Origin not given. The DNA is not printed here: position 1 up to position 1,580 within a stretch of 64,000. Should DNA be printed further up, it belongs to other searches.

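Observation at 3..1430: Chaperonin paralogue with degenerate ATPase motifs and an N-terminal extension of about 50 aa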

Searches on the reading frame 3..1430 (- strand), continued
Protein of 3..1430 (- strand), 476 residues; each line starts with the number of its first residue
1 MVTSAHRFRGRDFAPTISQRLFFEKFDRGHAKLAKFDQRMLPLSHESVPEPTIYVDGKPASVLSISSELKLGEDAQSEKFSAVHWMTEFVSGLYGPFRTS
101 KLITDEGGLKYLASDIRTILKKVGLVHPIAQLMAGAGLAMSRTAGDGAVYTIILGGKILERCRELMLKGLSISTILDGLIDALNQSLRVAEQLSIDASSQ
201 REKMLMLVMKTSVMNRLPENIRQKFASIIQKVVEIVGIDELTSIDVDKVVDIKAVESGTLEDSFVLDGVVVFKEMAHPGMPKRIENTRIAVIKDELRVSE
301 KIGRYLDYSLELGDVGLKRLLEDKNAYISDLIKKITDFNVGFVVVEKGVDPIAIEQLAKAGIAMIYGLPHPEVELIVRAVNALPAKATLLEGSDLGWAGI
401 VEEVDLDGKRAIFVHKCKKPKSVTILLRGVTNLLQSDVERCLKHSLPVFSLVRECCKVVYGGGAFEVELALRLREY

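Call 44: search_protein_families(library=ncbifam, proteins=[L001:11853-13268:-, L001:15049-16176:-, L001:16368-17420:+, L001:17496-18248:+, L001:18270-18998:-, L068:6147-7163:+, L070:2696-4285:+, L070:1216-1524:+, L070:686-1219:+, L001:19040-20674:-], max_evalue=0.00001)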
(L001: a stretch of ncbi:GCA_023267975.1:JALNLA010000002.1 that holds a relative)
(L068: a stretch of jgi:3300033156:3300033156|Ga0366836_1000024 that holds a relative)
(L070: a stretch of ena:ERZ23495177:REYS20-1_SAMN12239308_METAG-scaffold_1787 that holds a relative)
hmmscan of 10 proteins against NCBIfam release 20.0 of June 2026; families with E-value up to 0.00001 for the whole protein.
L001:11853-13268:- (471 aa): 1 family
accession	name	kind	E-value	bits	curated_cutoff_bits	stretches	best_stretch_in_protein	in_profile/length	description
NF007048.0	PRK09501.1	equivalog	6.1e-06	25.3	582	0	186-352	146-299/348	spermidine/putrescine ABC transporter substrate-binding protein PotD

L001:15049-16176:- (375 aa): 186 families (the best 25 are shown)
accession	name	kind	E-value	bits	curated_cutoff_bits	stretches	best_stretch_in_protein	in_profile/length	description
NF006987.0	PRK09452.1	equivalog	6.2e-93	311.5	482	1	6-328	19-340/378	spermidine/putrescine ABC transporter ATP-binding protein PotA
TIGR03265.1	PhnT2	equivalog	8.6e-91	304.8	457.7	1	4-340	4-333/353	putative 2-aminoethylphosphonate ABC transporter ATP-binding protein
TIGR01187.1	potA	subfamily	6.4e-89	298.2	355.6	1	36-327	1-292/325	polyamine ABC transporter ATP-binding protein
NF043075.1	MMSYN1_0197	equivalog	8.6e-89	297.8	550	1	5-322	3-309/341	spermidine/putrescine ABC transporter ATP-binding protein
NF008653.0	PRK11650.1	subfamily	2.7e-84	283.2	432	1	5-334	4-326/357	sn-glycerol-3-phosphate ABC transporter ATP-binding protein UgpC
NF040840.2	tungstate_WtpC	equivalog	3.1e-81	273.4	440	1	19-293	14-281/347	tungstate ABC transporter ATP-binding protein WtpC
NF040933.2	ABC_arch_GlcV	equivalog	5.7e-78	262.3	450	1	7-332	5-334/357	glucose ABC transporter ATP-binding protein GlcV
NF008513.0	PRK11432.1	equivalog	8.2e-78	261.8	496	1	5-335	7-326/351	ferric ABC transporter ATP-binding protein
TIGR03258.1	PhnT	equivalog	5.8e-77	259.1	499.15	1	14-358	18-358/359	2-aminoethylphosphonate ABC transport system ATP-binding subunit PhnT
NF008233.0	PRK11000.1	equivalog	8.2e-74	248.6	568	1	7-296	6-296/369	maltose/maltodextrin ABC transporter ATP-binding protein MalK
NF008105.0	PRK10851.1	equivalog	2.1e-73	247.1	502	1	5-346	3-338/362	sulfate/thiosulfate ABC transporter ATP-binding protein CysA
TIGR00968.1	3a0106s01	subfamily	6.5e-73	245.1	342.75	1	8-240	4-235/237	sulfate ABC transporter ATP-binding protein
NF008621.0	PRK11607.1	equivalog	3e-72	243.5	613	1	5-296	20-310/377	putrescine ABC transporter ATP-binding subunit PotG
TIGR01186.1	proV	subfamily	4.4e-60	203.7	326.6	1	19-243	7-237/363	betaine/proline/choline family ABC transporter ATP-binding protein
TIGR04521.1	ECF_ATPase_2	equivalog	4.9e-50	170.2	330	1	17-229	17-238/279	energy-coupling factor transporter ATPase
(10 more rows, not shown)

L001:16368-17420:+ (350 aa): 2 families
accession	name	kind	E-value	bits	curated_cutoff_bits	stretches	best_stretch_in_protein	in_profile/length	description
NF058529.1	thiohydan_desulf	equivalog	3.6e-28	98.7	440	1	2-317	1-331/362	thiohydantoin desulfurase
NF058532.1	CH3_S_uro_de_S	equivalog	1e-27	97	450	1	3-333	2-337/352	S-methyl thiohydantoin desulfurase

L001:17496-18248:+ (250 aa): 0 families

L001:18270-18998:- (242 aa): 0 families

L068:6147-7163:+ (338 aa): 0 families

L070:2696-4285:+ (529 aa): 3 families
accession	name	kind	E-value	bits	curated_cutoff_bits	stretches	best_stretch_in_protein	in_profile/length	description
NF050156.1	CapLactmsAlpCapA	equivalog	1.1e-29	103.2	1000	1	122-372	130-383/689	caprolactamase subunit alpha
NF042975.2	AcphenoCarb_ApcC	equivalog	7.8e-23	80.5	1500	1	115-369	136-397/733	acetophenone carboxylase subunit gamma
NF042960.1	AcphenoCarb_ApcA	equivalog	1.9e-15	56.2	1250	1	216-370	210-364/658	acetophenone carboxylase subunit alpha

L070:1216-1524:+ (102 aa): 0 families

L070:686-1219:+ (177 aa): 4 families
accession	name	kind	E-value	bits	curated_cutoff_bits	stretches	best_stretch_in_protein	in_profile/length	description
TIGR02476.1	BluB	equivalog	1.1e-13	51.1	150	1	67-163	96-193/205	5,6-dimethylbenzimidazole synthase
NF008033.1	PRK10765.1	equivalog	2.6e-07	30.3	223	1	3-154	4-164/240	oxygen-insensitive NADPH nitroreductase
NF009810.0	PRK13294.1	equivalog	3.6e-07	29.4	304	0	98-156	376-436/449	coenzyme F420-0:L-glutamate ligase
TIGR03553.1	F420_FbiB_CTERM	equivalog_domain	3.5e-06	26.9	249.55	0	98-154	121-179/194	F420 biosynthesis protein FbiB, C-terminal domain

L001:19040-20674:- (544 aa): 106 families (the best 25 are shown)
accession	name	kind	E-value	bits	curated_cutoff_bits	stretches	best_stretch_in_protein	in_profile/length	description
NF005220.0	PRK06710.1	equivalog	5.1e-161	536.6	1116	2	183-539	201-554/563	long-chain-fatty-acid--CoA ligase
NF004837.0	PRK06187.1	subfamily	5e-140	467.2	476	1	24-537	10-521/531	long-chain-fatty-acid--CoA ligase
NF006181.0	PRK08314.1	subfamily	9.3e-135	450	705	1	2-542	4-558/563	long-chain-fatty-acid--CoA ligase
NF004114.0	PRK05605.1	equivalog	1e-131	440.1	766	2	186-537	219-568/575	long-chain-fatty-acid--CoA ligase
NF006523.0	PRK08974.1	equivalog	3.3e-126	421.7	884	2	187-541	205-556/561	long-chain-fatty-acid--CoA ligase FadD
NF005463.0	PRK07059.1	subfamily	2.3e-123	412.5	869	2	167-537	183-555/557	long-chain-fatty-acid--CoA ligase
NF006442.0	PRK08751.1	equivalog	8.7e-116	387.5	1023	2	180-537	201-557/560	long-chain fatty acid--CoA ligase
NF004822.0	PRK06178.1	equivalog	1.1e-115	387.4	782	1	3-536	16-565/571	acyl-CoA synthetase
NF004229.0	PRK05677.1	subfamily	1.8e-114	383.2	879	2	184-541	203-558/563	long-chain-fatty-acid--CoA ligase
TIGR03205.1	pimA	equivalog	1.2e-112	377.1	705.6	1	4-535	3-541/541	dicarboxylate--CoA ligase PimA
NF006182.0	PRK08316.1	subfamily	1.1e-108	364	663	1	24-537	13-516/523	fatty acyl-CoA synthetase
NF005702.0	PRK07514.1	subfamily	8.6e-103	344.4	558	1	27-537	8-499/506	malonyl-CoA synthase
NF005714.0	PRK07529.1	subfamily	1.1e-102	344.5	632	1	27-541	35-579/640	acyl-CoA synthetase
NF009139.0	PRK12492.1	equivalog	2e-99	333.6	1018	2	168-536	187-560/562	long-chain-fatty-acid--CoA ligase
NF009233.0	PRK12583.1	subfamily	3.3e-99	332.8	832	2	188-539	201-551/558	fatty acid CoA ligase family protein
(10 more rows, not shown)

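Call 48: find_related_loci(query=A2, collection=metagenome_contigs, flank=10000)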
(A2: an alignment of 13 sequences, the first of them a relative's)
Query A2 (609 aa) in metagenome_contigs; peptide patterns used: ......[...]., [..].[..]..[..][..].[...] (x = any residue, [..] = any of these).
597 stretches matched a pattern (row limit reached: there are more); 81 encode a relative of the query (tblastn E <= 1e-3); the best 80 are kept; 80 distinct loci.
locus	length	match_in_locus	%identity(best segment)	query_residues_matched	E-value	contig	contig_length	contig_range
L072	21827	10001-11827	81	1-609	0e+0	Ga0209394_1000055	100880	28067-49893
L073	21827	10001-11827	81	1-609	0e+0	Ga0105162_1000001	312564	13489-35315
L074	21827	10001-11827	83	1-609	0e+0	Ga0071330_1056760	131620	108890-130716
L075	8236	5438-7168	39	35-609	2e-130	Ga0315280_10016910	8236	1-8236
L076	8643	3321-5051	40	35-609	1e-126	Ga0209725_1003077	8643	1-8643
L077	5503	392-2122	41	35-609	3e-127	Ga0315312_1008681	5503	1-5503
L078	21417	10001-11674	39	35-591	3e-120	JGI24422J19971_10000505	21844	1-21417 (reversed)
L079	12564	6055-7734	38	32-591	1e-119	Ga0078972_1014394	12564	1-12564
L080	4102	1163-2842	39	32-591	5e-122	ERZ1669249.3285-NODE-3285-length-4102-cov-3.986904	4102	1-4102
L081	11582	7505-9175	38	35-591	2e-118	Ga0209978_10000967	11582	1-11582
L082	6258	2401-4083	36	32-591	7e-116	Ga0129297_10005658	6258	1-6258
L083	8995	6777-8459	36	32-591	7e-116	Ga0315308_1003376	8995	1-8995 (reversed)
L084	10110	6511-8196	38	31-591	2e-115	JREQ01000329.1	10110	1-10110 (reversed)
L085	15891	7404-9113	38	28-594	6e-115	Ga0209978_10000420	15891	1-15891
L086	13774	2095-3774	36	33-591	3e-113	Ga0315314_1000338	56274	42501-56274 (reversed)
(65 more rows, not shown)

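Call 50: find_encoding_contigs(protein=P0137, flank=8000, max_places=2)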
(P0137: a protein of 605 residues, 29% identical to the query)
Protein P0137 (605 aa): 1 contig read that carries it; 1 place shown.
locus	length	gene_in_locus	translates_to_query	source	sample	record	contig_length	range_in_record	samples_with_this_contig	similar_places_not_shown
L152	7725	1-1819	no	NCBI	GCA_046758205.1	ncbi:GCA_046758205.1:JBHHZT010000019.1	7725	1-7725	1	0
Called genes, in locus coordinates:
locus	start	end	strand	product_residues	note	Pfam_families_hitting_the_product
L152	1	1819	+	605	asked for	PF00118:Cpn60_TCP1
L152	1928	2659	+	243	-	PF00857:Isochorismatase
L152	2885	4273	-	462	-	PF03972:MmgE_PrpD_N, PF19305:MmgE_PrpD_C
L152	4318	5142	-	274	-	PF00561:Abhydrolase_1, PF03096:Ndr (weak), PF12697:Abhydrolase_6, PF12146:Hydrolase_4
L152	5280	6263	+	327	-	PF01073:3Beta_HSD, PF01370:Epimerase, PF02719:Polysacc_synt_2, PF04321:RmlD_sub_bind, PF08659:KR (faint), PF16363:GDP_Man_Dehyd, PF07993:NAD_binding_4 (weak)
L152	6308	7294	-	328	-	PF00296:Bac_luciferase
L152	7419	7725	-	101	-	PF01979:Amidohydro_1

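Call 51: find_encoding_contigs(protein=P0132, flank=8000, max_places=2)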
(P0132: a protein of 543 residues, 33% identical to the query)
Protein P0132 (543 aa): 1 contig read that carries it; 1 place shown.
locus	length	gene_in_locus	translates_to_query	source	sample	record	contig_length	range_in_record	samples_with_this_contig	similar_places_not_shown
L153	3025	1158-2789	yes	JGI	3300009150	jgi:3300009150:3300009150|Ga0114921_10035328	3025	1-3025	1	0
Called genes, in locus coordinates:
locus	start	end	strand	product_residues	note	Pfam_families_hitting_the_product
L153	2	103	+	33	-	?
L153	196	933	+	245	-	PF01177:Asp_Glu_race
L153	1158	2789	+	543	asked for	PF00118:Cpn60_TCP1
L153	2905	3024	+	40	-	?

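Call 52: find_encoding_contigs(protein=P0135, flank=8000, max_places=2)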
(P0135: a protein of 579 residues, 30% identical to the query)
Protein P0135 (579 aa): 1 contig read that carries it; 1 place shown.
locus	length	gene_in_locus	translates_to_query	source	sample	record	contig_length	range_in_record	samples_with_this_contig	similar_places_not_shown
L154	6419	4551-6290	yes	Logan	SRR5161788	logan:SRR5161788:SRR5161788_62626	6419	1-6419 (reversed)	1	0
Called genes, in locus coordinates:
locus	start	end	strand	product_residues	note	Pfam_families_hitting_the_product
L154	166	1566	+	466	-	PF13416:SBP_bac_8 (weak)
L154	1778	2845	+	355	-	PF00005:ABC_tran, PF13304:AAA_21 (faint), PF08402:TOBE_2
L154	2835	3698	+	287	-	PF00528:BPD_transp_1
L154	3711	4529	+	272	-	PF00528:BPD_transp_1 (weak)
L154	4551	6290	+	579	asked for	PF00118:Cpn60_TCP1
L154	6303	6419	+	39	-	?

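Call 60: fold_search(model_id=the predicted structure, library=pdb)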
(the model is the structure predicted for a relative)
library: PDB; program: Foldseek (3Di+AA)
matches with E <= 10: 628; with E <= 0.001: 571
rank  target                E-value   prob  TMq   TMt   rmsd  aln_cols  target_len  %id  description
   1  1q2v_A                2.3e-39  1.00  0.76  0.88   3.6       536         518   30  Crystal structure of the chaperonin from Thermococcus strain KS-1 (nucleotide-free form) (released 2004-01-27)
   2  1q3r_A                8.2e-39  1.00  0.76  0.89   3.5       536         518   30  Crystal structure of the chaperonin from Thermococcus strain KS-1 (nucleotide-free form of single mutant) (released 2004-01-27)
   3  3rus_A                9.0e-39  1.00  0.76  0.89   3.5       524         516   29  Crystal structure of Cpn-rls in complex with ADP from Methanococcus maripaludis (released 2012-01-04)
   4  1q3s_A                2.5e-38  1.00  0.75  0.88   3.6       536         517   30  Crystal structure of the chaperonin from Thermococcus strain KS-1 (FormIII crystal complexed with ADP) (released 2004-01-27)
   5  3ruq_A                3.4e-38  1.00  0.76  0.90   3.4       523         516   29  Crystal structure of Cpn-WT in complex with ADP from Methanococcus maripaludis (released 2012-01-04)
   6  9cpk_A                5.9e-38  1.00  0.76  0.89   3.7       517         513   30  D8 symmetry reconstruction of MmCPn in closed state (released 2025-07-30)
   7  3kfb_A                6.2e-38  1.00  0.75  0.89   3.5       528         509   29  Crystal structure of a group II chaperonin from Methanococcus maripaludis (released 2010-06-23)
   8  3izi_A                6.5e-38  1.00  0.72  0.85   4.3       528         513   29  Mm-cpn rls with ATP (released 2011-02-02)
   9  7nvm_g                1.1e-37  1.00  0.75  0.85   3.5       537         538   27  Human TRiC complex in closed state with nanobody Nb18, actin and PhLP2A bound (released 2022-03-02)
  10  7nvl_G                1.5e-37  1.00  0.75  0.87   3.7       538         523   27  Human TRiC complex in closed state with nanobody bound (Consensus Map) (released 2022-03-02)
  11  8sh9_g                1.8e-37  1.00  0.75  0.86   3.8       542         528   27  CCT G beta 5 complex best PhLP1 class (released 2023-10-25)
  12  7nvm_G                1.9e-37  1.00  0.75  0.87   3.9       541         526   27  Human TRiC complex in closed state with nanobody Nb18, actin and PhLP2A bound (released 2022-03-02)
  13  5w79_A                1.1e-36  1.00  0.66  0.77   5.6       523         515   29  Crystal Structure of the Group II Chaperonin from Methanococcus Maripaludis, Cysteine-less mutant in the Apo State (released 2018-06-20)
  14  7lum_H                1.1e-36  1.00  0.75  0.87   3.9       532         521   27  Human TRiC in ATP/AlFx closed state (released 2021-03-03)
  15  3j02_A                1.6e-36  1.00  0.72  0.88   4.0       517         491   29  Lidless D386A Mm-cpn in the pre-hydrolysis ATP-bound state (released 2011-05-18)
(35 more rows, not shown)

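Call 62: list_cluster_members(proteins=[P0121, P0123, P0124, P0125, P0126, P0128, P0129, P0130, P0131, P0132])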
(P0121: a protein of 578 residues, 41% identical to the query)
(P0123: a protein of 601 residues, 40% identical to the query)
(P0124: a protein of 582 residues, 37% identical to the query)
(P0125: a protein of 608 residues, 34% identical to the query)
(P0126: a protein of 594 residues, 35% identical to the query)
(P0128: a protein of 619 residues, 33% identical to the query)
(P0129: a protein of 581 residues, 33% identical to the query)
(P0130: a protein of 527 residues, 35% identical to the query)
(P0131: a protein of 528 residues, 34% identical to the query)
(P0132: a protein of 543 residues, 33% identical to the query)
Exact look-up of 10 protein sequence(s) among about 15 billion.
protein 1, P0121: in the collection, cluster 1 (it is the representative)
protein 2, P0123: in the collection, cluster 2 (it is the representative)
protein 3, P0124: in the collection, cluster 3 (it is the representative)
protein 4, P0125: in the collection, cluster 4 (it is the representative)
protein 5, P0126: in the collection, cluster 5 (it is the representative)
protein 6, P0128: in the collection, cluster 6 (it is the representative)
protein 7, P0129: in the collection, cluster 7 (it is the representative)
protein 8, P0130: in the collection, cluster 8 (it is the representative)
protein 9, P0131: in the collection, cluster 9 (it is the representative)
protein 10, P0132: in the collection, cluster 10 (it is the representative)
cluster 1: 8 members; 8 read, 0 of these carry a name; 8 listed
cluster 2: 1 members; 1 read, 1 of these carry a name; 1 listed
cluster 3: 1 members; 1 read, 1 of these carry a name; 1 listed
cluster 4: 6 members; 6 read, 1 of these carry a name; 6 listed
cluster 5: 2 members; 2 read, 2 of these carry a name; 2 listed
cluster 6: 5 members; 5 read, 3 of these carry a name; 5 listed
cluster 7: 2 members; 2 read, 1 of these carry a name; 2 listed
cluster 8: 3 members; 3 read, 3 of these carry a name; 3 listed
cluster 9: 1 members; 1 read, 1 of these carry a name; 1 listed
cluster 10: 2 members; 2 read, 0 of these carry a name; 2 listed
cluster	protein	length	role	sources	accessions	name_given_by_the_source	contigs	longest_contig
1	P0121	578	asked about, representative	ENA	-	-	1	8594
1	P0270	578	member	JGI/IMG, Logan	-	-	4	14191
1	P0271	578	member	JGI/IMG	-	-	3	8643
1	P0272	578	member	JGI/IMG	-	-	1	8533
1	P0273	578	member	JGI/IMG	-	-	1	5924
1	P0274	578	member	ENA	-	-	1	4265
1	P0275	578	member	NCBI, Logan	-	-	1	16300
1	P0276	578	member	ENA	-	-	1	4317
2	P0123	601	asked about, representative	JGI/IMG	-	chaperonin GroEL (HSP60 family)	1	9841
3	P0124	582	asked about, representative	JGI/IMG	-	chaperonin GroEL (HSP60 family)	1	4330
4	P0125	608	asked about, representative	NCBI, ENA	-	-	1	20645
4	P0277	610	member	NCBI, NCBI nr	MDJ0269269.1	MAG: TCP-1/cpn60 chaperonin family protein [Aigarchaeota archaeon] | TCP-1/cpn60 chaperonin family protein [Candidatus Pelearchaeum maunauluense]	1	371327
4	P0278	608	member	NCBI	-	-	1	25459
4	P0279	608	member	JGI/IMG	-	-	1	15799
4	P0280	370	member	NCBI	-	-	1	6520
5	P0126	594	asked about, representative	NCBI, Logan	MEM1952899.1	MAG: TCP-1/cpn60 chaperonin family protein [Candidatus Caldarchaeum sp.]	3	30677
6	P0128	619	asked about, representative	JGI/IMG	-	chaperonin GroEL (HSP60 family)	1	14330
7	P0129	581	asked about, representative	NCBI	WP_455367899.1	thermosome subunit beta [[Eubacterium] cellulosolvens]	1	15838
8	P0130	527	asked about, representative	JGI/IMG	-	chaperonin GroEL (HSP60 family)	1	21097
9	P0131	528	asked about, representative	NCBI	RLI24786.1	MAG: thermosome subunit, partial [Candidatus Hecatellales archaeon]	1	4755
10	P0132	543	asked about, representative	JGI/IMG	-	-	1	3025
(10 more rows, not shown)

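Call 63: list_cluster_members(proteins=[P0136, P0140, P0141, P0143, P0146, P0147, P0152, P0154, P0156, P0137])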
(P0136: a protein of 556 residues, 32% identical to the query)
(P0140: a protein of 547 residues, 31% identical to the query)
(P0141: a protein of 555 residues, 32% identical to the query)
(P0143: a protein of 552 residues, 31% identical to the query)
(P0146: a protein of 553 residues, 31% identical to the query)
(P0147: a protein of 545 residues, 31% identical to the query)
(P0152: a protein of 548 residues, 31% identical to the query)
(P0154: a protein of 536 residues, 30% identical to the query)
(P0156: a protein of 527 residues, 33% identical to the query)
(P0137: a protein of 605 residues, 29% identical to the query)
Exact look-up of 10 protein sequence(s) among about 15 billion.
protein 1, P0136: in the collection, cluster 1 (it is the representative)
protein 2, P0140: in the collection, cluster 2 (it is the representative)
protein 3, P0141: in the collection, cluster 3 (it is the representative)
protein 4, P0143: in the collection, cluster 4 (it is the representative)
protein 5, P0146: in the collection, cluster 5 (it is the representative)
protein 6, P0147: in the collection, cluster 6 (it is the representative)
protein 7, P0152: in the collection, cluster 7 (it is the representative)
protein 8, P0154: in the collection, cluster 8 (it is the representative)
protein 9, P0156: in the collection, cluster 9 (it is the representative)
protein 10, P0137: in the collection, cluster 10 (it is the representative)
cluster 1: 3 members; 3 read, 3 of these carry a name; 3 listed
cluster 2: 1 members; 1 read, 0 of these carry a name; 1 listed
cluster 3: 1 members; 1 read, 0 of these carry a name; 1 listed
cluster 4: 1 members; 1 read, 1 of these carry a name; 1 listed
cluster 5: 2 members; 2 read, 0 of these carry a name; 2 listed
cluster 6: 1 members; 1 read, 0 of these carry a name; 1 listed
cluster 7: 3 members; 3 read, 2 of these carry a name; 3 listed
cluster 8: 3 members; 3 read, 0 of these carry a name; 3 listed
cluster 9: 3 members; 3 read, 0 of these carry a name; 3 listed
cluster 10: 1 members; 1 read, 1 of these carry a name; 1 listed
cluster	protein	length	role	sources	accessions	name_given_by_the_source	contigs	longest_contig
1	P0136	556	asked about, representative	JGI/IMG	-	thermosome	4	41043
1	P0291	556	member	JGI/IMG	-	thermosome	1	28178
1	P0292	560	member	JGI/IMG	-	thermosome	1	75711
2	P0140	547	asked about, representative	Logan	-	-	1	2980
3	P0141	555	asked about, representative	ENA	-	-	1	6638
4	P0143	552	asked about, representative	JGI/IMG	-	thermosome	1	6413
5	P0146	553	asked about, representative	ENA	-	-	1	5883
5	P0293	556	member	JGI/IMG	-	-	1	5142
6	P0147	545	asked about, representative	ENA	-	-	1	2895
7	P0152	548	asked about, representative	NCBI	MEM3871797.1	MAG: thermosome subunit alpha [Nitrososphaeria archaeon]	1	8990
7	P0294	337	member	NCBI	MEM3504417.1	MAG: TCP-1/cpn60 chaperonin family protein, partial [Nitrososphaeria archaeon]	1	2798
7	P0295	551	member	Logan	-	-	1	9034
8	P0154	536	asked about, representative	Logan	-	-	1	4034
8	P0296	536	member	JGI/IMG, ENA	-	-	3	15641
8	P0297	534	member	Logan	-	-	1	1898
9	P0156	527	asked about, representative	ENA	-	-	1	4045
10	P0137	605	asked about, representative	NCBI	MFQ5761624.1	MAG: thermosome subunit alpha, partial [Candidatus Bathyarchaeia archaeon]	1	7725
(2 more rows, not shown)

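Call 64: find_homologous_proteins(query=P0136, max_evalue=1e-100)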
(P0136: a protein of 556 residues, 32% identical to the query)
Query P0136 (556 aa): 8000 proteins with E <= 1e-100 among 8000 candidates; the best 120 are listed.
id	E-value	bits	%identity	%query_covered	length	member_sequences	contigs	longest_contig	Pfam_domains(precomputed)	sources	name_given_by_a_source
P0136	0.0e+0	1182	100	100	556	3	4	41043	PF00118.30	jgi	jgi:thermosome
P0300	0.0e+0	1064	89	96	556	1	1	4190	PF00118.30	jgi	jgi:archaeal chaperonin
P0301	2.8e-298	1008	84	96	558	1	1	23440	PF00118.30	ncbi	-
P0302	7.1e-298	1007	82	98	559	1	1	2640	PF00118.30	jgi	-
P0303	2.4e-297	1005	82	99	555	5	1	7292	PF00118.30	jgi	jgi:thermosome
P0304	1.4e-296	1002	84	96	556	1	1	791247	PF00118.30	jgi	-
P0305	3.7e-296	1001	83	96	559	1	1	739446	PF00118.30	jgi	jgi:thermosome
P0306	9.1e-296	1000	83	96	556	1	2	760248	PF00118.30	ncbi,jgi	-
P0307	9.5e-296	1000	84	96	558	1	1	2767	PF00118.30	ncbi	-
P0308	1.8e-295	999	83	97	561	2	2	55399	PF00118.30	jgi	jgi:thermosome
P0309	3.2e-295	998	84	96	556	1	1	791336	PF00118.30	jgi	-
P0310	4.5e-295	997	82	96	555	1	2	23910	PF00118.30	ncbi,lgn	ncbi:MAG: thermosome subunit beta [Nitrososphaerales archaeon]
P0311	6.0e-295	997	83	96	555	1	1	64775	PF00118.30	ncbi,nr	ncbi:MAG TPA: thermosome subunit beta [Nitrososphaerales archaeon]|nr:thermosome subunit beta [Nitro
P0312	1.4e-294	996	84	96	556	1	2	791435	PF00118.30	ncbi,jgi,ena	jgi:thermosome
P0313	2.1e-294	995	84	96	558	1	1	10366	PF00118.30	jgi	jgi:thermosome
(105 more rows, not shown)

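Call 65: find_homologous_proteins(query=P0152, max_evalue=1e-60)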
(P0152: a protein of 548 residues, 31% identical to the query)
Query P0152 (548 aa): 7993 proteins with E <= 1e-60 among 8000 candidates; the best 120 are listed.
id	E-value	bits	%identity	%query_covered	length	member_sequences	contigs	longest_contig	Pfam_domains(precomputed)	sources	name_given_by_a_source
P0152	0.0e+0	1147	100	100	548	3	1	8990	PF00118.30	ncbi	ncbi:MAG: thermosome subunit alpha [Nitrososphaeria archaeon]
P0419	3.1e-262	889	77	98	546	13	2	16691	PF00118.30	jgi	-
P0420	1.7e-259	880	76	100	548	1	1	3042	PF00118.30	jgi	jgi:thermosome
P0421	1.2e-214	732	67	93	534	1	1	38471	PF00118.30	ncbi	ncbi:MAG: thermosome subunit beta [Nitrososphaeria archaeon]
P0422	9.6e-213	726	66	93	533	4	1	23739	PF00118.30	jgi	-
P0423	5.5e-193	660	59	93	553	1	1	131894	PF00118.30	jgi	jgi:thermosome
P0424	7.0e-193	660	58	95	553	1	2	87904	PF00118.30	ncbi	ncbi:MAG: thermosome subunit beta [Nitrososphaeria archaeon]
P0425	5.4e-192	657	58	93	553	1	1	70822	PF00118.30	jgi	jgi:thermosome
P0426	6.2e-192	657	59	93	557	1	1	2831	PF00118.30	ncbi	-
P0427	3.1e-191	655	58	93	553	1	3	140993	PF00118.30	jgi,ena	jgi:thermosome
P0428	9.9e-191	653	58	93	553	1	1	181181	PF00118.30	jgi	-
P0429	1.0e-190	653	57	95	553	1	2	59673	PF00118.30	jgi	-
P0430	1.7e-190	652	58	93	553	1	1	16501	PF00118.30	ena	-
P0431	3.6e-190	651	57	95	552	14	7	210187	PF00118.30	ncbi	ncbi:MAG: thermosome subunit beta [Nitrososphaeria archaeon]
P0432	3.7e-190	651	58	93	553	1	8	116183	PF00118.30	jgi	jgi:thermosome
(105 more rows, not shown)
